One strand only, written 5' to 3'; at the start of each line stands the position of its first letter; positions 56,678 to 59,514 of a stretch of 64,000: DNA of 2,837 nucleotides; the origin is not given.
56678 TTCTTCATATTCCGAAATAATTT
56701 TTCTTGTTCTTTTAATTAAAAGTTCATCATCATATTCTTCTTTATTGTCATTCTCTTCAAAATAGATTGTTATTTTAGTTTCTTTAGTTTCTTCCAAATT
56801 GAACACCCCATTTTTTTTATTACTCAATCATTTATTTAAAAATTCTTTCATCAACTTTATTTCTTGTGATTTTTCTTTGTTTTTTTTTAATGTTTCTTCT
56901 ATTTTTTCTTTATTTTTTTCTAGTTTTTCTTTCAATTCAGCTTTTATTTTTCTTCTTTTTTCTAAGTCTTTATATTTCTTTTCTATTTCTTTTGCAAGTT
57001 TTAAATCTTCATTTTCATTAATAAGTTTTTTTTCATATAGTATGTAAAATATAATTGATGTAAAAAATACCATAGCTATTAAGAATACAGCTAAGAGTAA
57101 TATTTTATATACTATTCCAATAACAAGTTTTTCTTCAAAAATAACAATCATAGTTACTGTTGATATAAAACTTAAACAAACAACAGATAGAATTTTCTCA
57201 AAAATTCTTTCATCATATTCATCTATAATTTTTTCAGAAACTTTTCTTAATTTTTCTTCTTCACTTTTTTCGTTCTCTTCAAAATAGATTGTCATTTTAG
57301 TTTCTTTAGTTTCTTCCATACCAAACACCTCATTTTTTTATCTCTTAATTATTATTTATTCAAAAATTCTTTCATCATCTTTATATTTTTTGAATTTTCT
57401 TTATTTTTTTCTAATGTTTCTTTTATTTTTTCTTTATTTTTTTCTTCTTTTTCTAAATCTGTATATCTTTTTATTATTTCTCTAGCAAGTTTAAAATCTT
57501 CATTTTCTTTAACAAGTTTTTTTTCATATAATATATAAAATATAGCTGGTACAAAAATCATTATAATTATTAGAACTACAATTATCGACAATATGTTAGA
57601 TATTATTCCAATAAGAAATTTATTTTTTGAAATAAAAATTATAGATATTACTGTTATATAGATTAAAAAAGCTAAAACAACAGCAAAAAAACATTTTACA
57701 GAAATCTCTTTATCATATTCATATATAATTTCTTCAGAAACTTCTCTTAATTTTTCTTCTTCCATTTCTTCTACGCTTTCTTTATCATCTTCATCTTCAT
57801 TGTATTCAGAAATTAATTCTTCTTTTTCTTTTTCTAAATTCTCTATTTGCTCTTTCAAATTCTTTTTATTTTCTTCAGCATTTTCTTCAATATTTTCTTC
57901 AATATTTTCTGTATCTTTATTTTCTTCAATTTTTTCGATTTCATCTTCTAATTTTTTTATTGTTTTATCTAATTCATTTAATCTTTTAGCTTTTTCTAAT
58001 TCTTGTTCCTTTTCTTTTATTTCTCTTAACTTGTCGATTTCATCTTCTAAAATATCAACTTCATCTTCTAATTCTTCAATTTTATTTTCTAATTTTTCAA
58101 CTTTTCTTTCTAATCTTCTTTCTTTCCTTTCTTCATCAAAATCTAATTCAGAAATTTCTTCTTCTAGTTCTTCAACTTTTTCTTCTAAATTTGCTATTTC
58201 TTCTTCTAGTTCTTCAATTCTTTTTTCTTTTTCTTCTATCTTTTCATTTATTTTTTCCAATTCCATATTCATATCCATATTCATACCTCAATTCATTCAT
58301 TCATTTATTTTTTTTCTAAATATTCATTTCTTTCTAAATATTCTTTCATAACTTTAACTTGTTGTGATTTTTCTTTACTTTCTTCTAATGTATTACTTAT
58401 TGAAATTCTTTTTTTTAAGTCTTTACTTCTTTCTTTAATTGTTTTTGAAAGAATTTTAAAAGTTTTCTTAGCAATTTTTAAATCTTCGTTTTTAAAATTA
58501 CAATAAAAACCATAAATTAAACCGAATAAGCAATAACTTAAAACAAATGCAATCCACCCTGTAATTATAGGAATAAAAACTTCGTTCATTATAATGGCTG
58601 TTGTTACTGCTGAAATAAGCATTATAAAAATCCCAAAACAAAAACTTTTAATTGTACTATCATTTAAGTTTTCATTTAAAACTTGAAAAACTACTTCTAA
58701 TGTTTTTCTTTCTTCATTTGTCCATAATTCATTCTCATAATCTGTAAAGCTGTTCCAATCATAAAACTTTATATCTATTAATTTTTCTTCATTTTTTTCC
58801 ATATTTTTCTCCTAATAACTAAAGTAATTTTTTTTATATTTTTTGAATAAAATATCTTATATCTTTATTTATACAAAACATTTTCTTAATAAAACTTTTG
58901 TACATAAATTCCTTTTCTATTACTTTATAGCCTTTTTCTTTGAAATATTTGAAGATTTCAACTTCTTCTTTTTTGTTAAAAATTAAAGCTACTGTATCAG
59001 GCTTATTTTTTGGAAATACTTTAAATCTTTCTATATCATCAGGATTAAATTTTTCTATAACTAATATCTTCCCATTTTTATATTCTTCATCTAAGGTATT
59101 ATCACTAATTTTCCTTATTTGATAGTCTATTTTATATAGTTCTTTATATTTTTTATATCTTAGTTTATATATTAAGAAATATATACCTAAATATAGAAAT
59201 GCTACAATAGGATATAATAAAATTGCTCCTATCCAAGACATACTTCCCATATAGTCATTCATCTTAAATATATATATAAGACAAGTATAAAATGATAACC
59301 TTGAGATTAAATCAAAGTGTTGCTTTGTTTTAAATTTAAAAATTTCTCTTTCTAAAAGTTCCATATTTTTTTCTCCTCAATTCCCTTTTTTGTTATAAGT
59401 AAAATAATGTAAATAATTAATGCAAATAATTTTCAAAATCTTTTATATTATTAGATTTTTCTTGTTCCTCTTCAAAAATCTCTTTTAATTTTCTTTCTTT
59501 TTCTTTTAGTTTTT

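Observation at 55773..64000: Array of 10 or more small 2-TM paralogues with a conserved C-terminal tail, wrapped around the T4SS hydrolase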

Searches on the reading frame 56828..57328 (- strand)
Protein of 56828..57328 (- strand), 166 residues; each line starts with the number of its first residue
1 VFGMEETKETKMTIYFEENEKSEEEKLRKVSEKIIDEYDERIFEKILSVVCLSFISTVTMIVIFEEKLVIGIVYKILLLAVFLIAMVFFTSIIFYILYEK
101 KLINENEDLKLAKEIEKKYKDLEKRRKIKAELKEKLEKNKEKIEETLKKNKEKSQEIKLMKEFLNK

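Call 15: find_related_loci(query=A2, collection=genome_contigs, flank=10000)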
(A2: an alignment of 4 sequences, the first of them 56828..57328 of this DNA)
Query A2 (166 aa) in genome_contigs; peptide patterns used: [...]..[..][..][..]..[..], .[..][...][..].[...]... (x = any residue, [..] = any of these).
396 stretches matched a pattern, but none encodes a relative of the query by tblastn (E <= 1e-3).

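Call 32: search_solved_structures(query=A3, max_evalue=1)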
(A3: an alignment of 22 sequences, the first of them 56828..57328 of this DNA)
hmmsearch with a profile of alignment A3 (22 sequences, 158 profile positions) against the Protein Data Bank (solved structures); distinct sequences matched with E-value up to 1: 5.
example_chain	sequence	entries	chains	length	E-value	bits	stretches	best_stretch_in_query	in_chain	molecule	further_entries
9jr0_A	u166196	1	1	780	0.0041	20.5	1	25-135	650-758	Metabotropic GABA-B receptor subtype 1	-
2mby_A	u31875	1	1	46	0.13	15.7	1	122-149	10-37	Ribosomal RNA-processing protein 7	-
1snl_A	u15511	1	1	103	0.32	14.4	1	103-155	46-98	Nucleobindin 1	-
8hdu_A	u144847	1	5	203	0.5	13.8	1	64-126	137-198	De novo design cavitated protein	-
3din_D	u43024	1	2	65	0.51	13.7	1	11-68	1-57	Preprotein translocase subunit secE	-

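Call 37: predict_structure(alignment_id=A3)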
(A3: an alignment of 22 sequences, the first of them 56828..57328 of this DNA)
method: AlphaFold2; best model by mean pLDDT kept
length: 166 residues; sequences in the alignment: 22
mean_pLDDT: 80.5   pTM: 0.50
mean pLDDT of the five models: 80.5, 80.0, 79.7, 78.9, 76.7
residues with pLDDT >= 90: 40; 70-90: 94; 50-70: 26; < 50: 6
segments of 3 or more residues with pLDDT < 50: 1-4
pLDDT, mean of each block of 10 residues (from residue 1): 53 58 82 87 84 81 65 74 83 82 79 88 90 92 93 93 91
secondary structure, 60 per line:
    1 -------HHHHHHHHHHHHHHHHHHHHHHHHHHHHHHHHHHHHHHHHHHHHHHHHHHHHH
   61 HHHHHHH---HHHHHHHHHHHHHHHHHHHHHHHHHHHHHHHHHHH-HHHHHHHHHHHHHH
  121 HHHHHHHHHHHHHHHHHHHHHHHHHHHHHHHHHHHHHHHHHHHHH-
elements in order: H8-67 H71-105 H107-165

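Call 46: fold_search(model_id=the predicted structure, library=pdb)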
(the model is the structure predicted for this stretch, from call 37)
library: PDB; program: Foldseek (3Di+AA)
matches with E <= 10: 26; with E <= 0.001: 0
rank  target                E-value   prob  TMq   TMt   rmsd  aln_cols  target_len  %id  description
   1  7nsu_D                3.2e+00  0.11  0.26  0.12  11.1       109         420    9  ColicinE9 intact translocation complex (released 2021-08-11)
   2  8rd2_A                3.2e+00  0.10  0.27  0.14  14.9       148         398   16  Trypanosoma brucei Invariant Surface Glycoprotein 75 (ISG75) (released 2024-02-14)
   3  4mh6                  5.3e+00  0.10  0.29  0.30  15.6       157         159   13  2.8 Angstrom Crystal Structure of Type III Secretion Protein YscO from Vibrio parahaemolyticus (released 2013-09-11)
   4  4tko                  5.3e+00  0.05  0.21  0.14  11.2       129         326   21  Structure of the periplasmic adaptor protein EmrA (released 2014-07-09)
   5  9qgy_G                6.4e+00  0.11  0.28  0.16   6.9        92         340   14  Structure of the YbjP lipoprotein bound to the MacAB-TolC tripartite efflux pump (released 2026-03-25)
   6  6g6w_B                6.4e+00  0.08  0.29  0.31  10.8       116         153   15  HUMAN PI3KDELTA IN COMPLEX WITH LIGAND LASW1976 (released 2018-11-07)
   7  8v8h_B                6.4e+00  0.08  0.31  0.23  13.4       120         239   14  PI3Ka H1047R co-crystal structure with inhibitor in cryptic pocket near H1047R (compound 4). (released 2024-03-20)
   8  5itd_B                7.3e+00  0.10  0.31  0.23   9.1       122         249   13  Crystal structure of PI3K alpha with PI3K delta inhibitor (released 2016-09-07)
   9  9lli_O                7.3e+00  0.08  0.19  0.42   6.2        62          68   16  Cryo-EM structure of D1R in complex with de novo designed GEM targeting TM1/2/4 and GEM targeting TM3/4/5, and negativ (released 2026-03-04)
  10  5sw8_B                7.3e+00  0.08  0.30  0.26  11.3       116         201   15  Crystal structure of PI3Kalpha in complex with fragments 7 and 11 (released 2017-02-15)
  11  6z1p_As               7.3e+00  0.08  0.28  0.21   9.0       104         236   15  Structure of the mitochondrial ribosome from Tetrahymena thermophila (released 2020-06-24)
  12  6h6f_A                7.3e+00  0.08  0.28  0.03  13.1       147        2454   17  PTC3 holotoxin complex from Photorhabdus luminiscens - Mutant TcC-D651A (released 2018-10-03)
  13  6rw6_A                7.3e+00  0.08  0.28  0.03  13.0       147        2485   17  Cryo-EM structure of Photorhabdus luminescens TcdA1 (released 2019-10-23)
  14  2b5u_A                7.3e+00  0.07  0.27  0.11   9.5       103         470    9  Crystal Structure Of Colicin E3 V206C Mutant In Complex With Its Immunity Protein (released 2006-11-07)
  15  8pjn_i                7.3e+00  0.06  0.24  0.13   5.9        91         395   14  Catalytic module of human CTLH E3 ligase bound to multiphosphorylated UBE2H~ubiquitin (released 2024-01-03)
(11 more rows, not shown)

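Call 50: search_protein_representatives(alignment_id=A3)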
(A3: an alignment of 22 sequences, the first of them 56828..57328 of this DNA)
Query: 22 sequences, 158 profile positions. Proteins with E-value up to 0.001 (for the whole library): 73; up to 1e-10: 37; up to 1e-30: 5. The best 73 are listed.
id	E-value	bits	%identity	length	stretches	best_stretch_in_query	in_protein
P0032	6.0e-52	192.3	-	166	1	1-158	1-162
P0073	1.1e-49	185.0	-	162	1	3-157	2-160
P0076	2.2e-43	164.5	-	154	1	6-157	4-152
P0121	1.4e-41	158.6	-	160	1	3-156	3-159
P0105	6.3e-33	130.5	-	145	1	9-158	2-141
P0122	5.6e-29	117.6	-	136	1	8-153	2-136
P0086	2.2e-28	115.7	-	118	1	7-113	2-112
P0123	3.6e-25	105.3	-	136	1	5-154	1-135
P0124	5.2e-25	104.7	-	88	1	71-156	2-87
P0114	8.6e-24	100.8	-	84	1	78-157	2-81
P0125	5.0e-21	91.8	-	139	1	7-154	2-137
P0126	6.6e-21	91.4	-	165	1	4-157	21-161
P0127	3.3e-20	89.1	-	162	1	5-154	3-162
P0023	7.7e-19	84.7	-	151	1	5-157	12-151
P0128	1.7e-18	83.6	-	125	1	11-154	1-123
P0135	5.5e-16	75.4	-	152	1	10-154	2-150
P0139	1.1e-13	68.0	-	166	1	4-154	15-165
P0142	3.0e-12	63.3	-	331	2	5-129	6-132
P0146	2.4e-11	60.4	-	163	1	9-145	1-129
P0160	2.5e-08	50.5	-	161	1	5-154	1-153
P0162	3.1e-08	50.2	-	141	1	4-157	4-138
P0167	1.5e-07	48.0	-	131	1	9-137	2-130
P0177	1.9e-05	41.2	-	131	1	2-122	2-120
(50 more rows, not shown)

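Call 52: list_cluster_members(proteins=[P0127, P0135, P0139, P0146, P0160, P0162, P0167, P0177, P0142, P0128])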
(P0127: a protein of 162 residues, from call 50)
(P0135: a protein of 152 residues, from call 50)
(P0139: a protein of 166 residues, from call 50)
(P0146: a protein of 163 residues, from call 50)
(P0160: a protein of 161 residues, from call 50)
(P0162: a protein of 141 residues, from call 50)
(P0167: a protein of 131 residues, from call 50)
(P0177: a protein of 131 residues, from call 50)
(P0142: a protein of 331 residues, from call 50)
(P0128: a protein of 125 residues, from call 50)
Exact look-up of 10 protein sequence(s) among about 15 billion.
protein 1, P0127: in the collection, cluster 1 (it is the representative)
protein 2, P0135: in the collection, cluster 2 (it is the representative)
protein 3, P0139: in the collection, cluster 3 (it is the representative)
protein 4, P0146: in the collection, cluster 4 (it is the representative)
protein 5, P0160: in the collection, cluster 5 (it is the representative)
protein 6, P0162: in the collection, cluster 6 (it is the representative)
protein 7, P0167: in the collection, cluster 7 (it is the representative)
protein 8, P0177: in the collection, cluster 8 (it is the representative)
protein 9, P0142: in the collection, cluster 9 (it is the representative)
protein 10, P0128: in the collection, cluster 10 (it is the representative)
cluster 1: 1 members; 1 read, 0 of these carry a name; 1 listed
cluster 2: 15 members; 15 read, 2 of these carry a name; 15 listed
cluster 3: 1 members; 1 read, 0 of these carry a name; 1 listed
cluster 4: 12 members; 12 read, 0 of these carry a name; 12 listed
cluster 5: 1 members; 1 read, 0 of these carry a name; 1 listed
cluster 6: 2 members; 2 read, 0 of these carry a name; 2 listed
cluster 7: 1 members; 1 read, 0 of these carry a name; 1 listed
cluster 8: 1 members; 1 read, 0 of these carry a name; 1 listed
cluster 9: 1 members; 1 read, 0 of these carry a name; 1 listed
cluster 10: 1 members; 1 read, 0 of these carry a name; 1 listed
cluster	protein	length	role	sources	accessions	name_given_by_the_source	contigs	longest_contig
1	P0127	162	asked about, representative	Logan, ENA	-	-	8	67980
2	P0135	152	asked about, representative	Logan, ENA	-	-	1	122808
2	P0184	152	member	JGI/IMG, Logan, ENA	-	hypothetical protein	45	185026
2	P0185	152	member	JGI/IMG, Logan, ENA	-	hypothetical protein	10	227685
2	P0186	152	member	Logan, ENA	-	-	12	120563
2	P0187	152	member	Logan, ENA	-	-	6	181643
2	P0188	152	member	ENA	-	-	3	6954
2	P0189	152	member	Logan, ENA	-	-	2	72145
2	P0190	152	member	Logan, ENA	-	-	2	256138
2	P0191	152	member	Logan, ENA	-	-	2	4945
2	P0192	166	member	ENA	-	-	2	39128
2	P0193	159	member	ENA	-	-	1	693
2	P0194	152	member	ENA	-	-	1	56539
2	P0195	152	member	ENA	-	-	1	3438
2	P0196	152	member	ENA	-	-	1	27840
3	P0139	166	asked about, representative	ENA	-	-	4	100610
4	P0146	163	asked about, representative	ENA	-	-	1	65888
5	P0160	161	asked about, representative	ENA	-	-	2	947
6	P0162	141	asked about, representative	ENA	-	-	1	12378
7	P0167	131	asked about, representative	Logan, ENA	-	-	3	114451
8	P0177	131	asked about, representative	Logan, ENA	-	-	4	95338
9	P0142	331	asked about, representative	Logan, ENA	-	-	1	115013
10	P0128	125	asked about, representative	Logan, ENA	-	-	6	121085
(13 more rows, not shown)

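Call 56: find_encoding_contigs(protein=P0184, flank=10000, max_places=3)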
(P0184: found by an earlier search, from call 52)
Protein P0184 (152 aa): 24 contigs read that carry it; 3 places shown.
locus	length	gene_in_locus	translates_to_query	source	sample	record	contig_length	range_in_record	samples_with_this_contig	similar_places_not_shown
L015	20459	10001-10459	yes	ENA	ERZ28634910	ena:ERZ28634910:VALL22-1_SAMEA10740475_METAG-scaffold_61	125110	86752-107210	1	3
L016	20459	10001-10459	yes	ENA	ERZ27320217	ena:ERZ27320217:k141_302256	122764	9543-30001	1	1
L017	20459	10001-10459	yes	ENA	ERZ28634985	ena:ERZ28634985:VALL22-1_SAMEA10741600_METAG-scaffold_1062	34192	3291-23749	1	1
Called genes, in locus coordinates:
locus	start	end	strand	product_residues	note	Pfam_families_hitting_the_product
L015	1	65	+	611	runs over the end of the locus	-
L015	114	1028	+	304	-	PF05107:Cas_Cas7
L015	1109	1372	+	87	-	-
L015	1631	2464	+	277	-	PF09704:Cas_Cas5d (weak)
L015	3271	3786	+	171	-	-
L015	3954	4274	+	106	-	-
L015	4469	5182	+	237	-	-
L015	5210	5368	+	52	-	-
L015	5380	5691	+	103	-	-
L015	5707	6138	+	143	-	-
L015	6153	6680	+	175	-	-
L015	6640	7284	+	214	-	PF00877:NLPC_P60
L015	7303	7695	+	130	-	-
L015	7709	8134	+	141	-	-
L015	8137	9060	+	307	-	-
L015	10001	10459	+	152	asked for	-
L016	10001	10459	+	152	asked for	-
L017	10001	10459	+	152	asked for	-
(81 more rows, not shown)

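Call 62: search_protein_families(library=padloc, alignment_id=A3, max_evalue=0.1)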
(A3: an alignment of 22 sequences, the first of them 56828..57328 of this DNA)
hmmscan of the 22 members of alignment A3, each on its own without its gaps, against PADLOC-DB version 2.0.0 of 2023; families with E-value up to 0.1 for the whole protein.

A. member 1, window:56828-57328:- (166 aa): 3 families
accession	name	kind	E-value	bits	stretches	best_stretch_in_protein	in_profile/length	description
PDLC04771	PDC-M67B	-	0.00039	18.5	1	42-149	87-193/195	-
PDLC04770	PDC-M67B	-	0.0007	17.3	1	31-158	87-212/217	-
PDLC03927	PsyrA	-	0.02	12.1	1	96-161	335-390/398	-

B. families by the number of members that match (of 22 scanned): 5 families
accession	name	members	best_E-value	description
PDLC04771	PDC-M67B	1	0.00039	-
PDLC04770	PDC-M67B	1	0.0007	-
PDLC01053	Csx1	1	0.0096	TM+CARF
PDLC03927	PsyrA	1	0.02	-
PDLC00945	Cas4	1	0.042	"CRISPR-associated protein Cas4, subtype PREFRAN"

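Call 75: find_encoding_contigs(protein=P0167, flank=10000, max_places=2)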
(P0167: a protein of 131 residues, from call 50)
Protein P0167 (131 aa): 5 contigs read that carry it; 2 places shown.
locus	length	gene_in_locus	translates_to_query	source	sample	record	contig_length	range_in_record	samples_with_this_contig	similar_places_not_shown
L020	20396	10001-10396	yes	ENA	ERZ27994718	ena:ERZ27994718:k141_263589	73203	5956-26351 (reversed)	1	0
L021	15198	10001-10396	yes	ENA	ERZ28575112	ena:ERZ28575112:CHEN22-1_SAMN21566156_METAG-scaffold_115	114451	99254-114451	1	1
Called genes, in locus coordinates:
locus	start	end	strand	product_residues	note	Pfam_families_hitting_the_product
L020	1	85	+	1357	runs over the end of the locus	PF02534:T4SS-DNA_transf, PF10412:TrwB_AAD_bind, PF12696:TraG-D_C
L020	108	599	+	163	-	-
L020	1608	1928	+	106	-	-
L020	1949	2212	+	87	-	-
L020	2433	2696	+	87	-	-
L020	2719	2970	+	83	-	-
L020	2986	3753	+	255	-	-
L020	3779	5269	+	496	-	PF01145:Band_7, PF15975:Flot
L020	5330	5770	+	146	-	-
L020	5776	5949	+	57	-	-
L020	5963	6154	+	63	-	-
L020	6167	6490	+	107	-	-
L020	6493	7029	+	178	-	-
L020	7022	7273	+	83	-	-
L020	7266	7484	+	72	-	-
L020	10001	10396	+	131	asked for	-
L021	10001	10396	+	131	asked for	-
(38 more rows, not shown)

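Call 77: search_protein_families(library=pfam, alignment_id=A3, max_evalue=0.05)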
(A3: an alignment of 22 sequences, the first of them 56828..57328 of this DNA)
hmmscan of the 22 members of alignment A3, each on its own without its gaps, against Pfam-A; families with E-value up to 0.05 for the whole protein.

A. member 1, window:56828-57328:- (166 aa): 2 families
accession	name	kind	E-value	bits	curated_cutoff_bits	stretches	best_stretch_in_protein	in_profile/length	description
PF00335.26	Tetraspanin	-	0.0035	17.5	32.1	1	50-136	55-137/225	Tetraspanin family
PF11700.14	ATG22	-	0.0053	16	24.1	1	48-133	107-173/482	Vacuole effluxer Atg22 like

B. families by the number of members that match (of 22 scanned): 44 families (the first 25 are shown)
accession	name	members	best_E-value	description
PF01769.21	MgtE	4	0.019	Divalent cation transporter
PF00335.26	Tetraspanin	3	0.0023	Tetraspanin family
PF22078.1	Ribosomal_bL9m_C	3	0.0059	Large ribosomal subunit protein bL9m C-terminal domain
PF00122.25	E1-E2_ATPase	2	0.016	E1-E2 ATPase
PF03824.22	NicO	2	0.016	High-affinity nickel-transport protein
PF12725.13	DUF3810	2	0.03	Protein of unknown function (DUF3810)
PF03605.20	DcuA_DcuB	2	0.034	Anaerobic c4-dicarboxylate membrane transporter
PF13425.11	O-antigen_lig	1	1.7e-05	O-antigen ligase like membrane protein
PF07854.18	DUF1646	1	0.00089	Protein of unknown function (DUF1646)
PF19554.4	DUF6077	1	0.0012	Family of unknown function (DUF6077)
PF07895.16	DUF1673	1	0.0013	Protein of unknown function (DUF1673)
PF13787.11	HXXEE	1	0.0013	Protein of unknown function with HXXEE motif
PF00324.27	AA_permease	1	0.0015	Amino acid permease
PF19762.4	DUF6249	1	0.0023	Domain of unknown function (DUF6249)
PF08395.17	7tm_7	1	0.0027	7tm Chemosensory receptor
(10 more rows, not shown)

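Call 102: predict_structure(protein=P0142)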
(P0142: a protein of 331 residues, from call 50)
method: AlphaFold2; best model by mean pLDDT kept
length: 331 residues; sequences in the alignment: 1
mean_pLDDT: 52.7   pTM: 0.28
mean pLDDT of the five models: 52.7, 52.3, 48.8, 46.4, 46.2
residues with pLDDT >= 90: 0; 70-90: 37; 50-70: 120; < 50: 174
segments of 3 or more residues with pLDDT < 50: 93-148, 153-155, 158-175, 185-187, 189-219, 222-229, 231-240, 253-258, 260-275, 296-299, 301-303
pLDDT, mean of each block of 10 residues (from residue 1): 77 76 64 61 64 65 63 61 56 45 44 40 37 41 43 46 35 49 48 35 44 48 48 47 49 49 41 47 58 54 50 75 79 74
secondary structure, 60 per line:
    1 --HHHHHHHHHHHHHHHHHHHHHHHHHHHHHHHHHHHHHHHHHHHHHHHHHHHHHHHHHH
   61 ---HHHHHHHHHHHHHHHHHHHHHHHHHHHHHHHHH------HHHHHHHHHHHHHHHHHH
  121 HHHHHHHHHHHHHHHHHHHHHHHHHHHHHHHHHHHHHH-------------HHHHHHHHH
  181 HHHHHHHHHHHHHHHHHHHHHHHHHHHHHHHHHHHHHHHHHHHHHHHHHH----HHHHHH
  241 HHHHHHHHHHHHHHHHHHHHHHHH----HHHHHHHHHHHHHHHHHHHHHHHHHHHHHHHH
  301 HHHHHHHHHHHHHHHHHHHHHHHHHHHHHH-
elements in order: H3-60 H64-96 H103-158 H172-230 H235-264 H269-330

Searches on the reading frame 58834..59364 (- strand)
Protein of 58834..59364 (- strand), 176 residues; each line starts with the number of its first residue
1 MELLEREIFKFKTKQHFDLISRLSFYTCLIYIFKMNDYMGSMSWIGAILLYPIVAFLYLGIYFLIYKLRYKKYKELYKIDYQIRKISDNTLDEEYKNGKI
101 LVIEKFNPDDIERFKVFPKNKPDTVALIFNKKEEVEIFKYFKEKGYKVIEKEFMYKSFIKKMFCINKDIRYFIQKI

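Call 9: search_protein_families(library=pfam, proteins=[window:58834-59364:-], max_evalue=0.01)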
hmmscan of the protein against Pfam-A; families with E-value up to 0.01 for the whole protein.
window:58834-59364:- (176 aa): 0 families

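Call 35: search_protein_families(library=ncbifam, proteins=[window:58834-59364:-], max_evalue=0.01)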
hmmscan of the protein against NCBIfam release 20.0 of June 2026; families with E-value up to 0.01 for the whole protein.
window:58834-59364:- (176 aa): 0 families
